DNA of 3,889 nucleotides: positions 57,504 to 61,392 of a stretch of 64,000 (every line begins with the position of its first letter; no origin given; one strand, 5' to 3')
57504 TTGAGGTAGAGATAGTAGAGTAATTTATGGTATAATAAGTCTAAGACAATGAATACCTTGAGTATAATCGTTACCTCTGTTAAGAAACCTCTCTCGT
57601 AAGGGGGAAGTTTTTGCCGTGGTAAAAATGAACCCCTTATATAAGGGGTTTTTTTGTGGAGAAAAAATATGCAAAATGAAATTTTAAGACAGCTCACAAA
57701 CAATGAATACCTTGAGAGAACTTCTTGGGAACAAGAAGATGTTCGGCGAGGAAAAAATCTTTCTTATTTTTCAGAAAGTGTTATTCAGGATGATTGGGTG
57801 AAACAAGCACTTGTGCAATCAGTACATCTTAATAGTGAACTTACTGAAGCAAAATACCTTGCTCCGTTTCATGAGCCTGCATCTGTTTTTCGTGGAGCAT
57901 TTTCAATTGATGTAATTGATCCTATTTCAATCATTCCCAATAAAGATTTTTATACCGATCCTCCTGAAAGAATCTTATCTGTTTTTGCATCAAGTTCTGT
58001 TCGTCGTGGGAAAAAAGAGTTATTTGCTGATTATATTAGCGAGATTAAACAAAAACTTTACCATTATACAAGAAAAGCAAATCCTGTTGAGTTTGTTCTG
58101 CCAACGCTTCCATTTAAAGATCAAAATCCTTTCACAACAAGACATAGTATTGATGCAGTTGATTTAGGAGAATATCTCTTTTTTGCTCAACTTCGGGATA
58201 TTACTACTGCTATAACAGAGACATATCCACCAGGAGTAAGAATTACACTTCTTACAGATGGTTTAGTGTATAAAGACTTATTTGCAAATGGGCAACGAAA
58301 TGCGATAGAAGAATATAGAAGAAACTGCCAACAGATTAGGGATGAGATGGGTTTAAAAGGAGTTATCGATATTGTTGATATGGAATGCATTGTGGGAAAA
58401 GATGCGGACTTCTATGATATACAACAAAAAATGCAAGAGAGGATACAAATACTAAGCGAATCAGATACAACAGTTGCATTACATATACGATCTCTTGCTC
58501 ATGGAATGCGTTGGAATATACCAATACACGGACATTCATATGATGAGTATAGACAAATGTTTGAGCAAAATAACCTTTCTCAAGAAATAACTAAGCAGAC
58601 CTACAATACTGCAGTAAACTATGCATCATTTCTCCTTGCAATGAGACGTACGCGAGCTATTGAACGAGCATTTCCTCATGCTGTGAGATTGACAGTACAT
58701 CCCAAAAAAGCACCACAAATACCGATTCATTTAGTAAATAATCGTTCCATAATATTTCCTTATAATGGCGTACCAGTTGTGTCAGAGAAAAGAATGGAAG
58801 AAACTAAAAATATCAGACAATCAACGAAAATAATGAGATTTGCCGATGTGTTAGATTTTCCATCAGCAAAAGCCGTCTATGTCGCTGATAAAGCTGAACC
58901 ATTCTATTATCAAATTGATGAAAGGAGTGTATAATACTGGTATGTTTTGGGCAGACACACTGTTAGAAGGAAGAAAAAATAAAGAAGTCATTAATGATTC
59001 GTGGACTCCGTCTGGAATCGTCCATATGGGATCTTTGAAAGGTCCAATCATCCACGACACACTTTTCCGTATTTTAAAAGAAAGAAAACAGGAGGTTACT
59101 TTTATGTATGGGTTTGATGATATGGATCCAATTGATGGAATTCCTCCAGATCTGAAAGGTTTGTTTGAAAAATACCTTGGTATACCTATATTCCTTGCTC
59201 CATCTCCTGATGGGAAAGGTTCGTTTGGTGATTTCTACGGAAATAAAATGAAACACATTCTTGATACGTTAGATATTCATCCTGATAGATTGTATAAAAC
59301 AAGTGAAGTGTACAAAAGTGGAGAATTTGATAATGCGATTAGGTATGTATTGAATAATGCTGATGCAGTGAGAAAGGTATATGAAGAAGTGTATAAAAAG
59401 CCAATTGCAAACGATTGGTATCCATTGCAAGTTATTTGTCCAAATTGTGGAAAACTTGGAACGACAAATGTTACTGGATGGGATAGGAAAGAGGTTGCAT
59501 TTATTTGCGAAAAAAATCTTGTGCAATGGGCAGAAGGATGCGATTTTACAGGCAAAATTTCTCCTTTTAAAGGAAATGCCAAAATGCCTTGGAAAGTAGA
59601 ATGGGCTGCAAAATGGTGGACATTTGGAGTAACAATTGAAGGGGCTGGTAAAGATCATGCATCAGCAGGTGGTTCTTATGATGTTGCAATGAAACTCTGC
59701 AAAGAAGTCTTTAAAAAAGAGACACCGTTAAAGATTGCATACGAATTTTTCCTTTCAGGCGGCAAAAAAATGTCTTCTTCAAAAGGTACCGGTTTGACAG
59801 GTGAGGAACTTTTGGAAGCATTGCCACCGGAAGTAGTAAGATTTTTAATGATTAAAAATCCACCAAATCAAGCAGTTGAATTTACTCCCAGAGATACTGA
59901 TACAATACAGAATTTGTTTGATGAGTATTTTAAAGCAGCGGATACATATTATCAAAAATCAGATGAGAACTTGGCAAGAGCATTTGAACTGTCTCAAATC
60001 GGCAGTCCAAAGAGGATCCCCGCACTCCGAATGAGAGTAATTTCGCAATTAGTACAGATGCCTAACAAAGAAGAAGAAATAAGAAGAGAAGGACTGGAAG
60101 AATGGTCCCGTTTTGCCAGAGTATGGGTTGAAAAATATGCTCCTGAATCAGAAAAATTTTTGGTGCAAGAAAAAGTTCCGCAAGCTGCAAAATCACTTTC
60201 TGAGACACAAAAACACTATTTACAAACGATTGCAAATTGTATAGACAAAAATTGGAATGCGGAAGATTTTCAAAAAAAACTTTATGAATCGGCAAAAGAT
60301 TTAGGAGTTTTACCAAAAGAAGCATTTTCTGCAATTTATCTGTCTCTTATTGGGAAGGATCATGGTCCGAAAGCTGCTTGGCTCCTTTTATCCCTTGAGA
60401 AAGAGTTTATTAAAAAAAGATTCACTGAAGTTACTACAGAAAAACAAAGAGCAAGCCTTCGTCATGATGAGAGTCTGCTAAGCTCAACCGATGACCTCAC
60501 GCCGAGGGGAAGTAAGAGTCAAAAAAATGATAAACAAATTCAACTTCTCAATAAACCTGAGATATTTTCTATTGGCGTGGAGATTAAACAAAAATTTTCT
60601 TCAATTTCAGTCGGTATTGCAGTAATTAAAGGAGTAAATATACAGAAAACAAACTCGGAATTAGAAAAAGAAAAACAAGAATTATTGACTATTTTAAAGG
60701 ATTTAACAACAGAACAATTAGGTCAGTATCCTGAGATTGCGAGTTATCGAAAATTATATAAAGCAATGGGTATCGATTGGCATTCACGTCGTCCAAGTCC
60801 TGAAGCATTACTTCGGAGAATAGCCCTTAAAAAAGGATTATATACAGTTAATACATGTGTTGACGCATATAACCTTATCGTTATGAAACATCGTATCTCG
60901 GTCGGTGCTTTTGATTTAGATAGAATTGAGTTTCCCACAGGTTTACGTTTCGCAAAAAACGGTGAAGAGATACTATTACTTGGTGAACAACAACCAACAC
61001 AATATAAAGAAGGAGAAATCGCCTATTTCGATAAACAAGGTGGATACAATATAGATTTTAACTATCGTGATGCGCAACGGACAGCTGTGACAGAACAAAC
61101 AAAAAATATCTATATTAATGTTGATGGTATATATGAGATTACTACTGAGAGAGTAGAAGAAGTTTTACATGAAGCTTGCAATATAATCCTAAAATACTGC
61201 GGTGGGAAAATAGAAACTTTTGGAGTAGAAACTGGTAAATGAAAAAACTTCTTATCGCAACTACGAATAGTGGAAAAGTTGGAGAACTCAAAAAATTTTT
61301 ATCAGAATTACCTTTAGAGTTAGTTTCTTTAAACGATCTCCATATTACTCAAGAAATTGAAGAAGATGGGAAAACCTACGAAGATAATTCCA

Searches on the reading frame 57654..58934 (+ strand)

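Call 87: search_protein_families(library=pfam, proteins=[window:57654-58934:+], max_evalue=0.001)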
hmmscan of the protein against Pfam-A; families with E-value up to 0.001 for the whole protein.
window:57654-58934:+ (426 aa): 1 family
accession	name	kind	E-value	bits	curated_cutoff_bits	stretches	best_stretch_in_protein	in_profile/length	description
PF05141.17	DIT1_PvcA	-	2.3e-26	93.4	26.4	1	136-380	2-255/273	Pyoverdine/dityrosine biosynthesis protein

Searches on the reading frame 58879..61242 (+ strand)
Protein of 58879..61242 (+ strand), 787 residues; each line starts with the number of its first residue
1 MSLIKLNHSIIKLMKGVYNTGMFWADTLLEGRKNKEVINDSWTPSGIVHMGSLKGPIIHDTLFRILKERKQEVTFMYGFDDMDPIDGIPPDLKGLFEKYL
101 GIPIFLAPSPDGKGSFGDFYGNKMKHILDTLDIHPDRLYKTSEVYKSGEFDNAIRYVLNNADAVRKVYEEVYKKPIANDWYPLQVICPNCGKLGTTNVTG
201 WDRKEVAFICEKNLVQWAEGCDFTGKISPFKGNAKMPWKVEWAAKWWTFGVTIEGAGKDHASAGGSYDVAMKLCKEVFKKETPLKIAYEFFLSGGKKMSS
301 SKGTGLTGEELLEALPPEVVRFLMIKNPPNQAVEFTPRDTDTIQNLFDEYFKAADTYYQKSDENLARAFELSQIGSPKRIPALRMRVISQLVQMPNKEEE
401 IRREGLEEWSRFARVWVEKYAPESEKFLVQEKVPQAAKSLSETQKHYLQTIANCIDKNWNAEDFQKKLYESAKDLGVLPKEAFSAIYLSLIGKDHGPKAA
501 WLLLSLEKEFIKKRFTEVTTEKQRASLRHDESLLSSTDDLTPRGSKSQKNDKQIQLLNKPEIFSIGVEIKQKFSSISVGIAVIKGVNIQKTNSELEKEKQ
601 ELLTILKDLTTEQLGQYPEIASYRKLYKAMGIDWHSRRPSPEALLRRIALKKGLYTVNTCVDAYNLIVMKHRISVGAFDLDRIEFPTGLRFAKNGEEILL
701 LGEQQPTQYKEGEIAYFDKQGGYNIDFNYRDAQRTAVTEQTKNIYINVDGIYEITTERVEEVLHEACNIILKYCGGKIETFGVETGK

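Call 87: search_protein_families(library=pfam, proteins=[window:58879-61242:+], max_evalue=0.001)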
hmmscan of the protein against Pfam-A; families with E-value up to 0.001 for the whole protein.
window:58879-61242:+ (787 aa): 4 families
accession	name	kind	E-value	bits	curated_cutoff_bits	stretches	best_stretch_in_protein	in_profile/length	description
PF01921.24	tRNA-synt_1f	-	2.6e-86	290.3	27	1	32-373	20-358/360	tRNA synthetases class I (K)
PF03483.22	B3_4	-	7e-24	84.8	29.3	1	623-775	2-174/174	B3/4 domain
PF09334.17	tRNA-synt_1g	-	9e-10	38.3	20.1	1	286-343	316-374/391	tRNA synthetases class I (M)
PF19269.4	Anticodon_2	-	7.5e-05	23.6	23.6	1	435-516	55-138/141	Anticodon binding domain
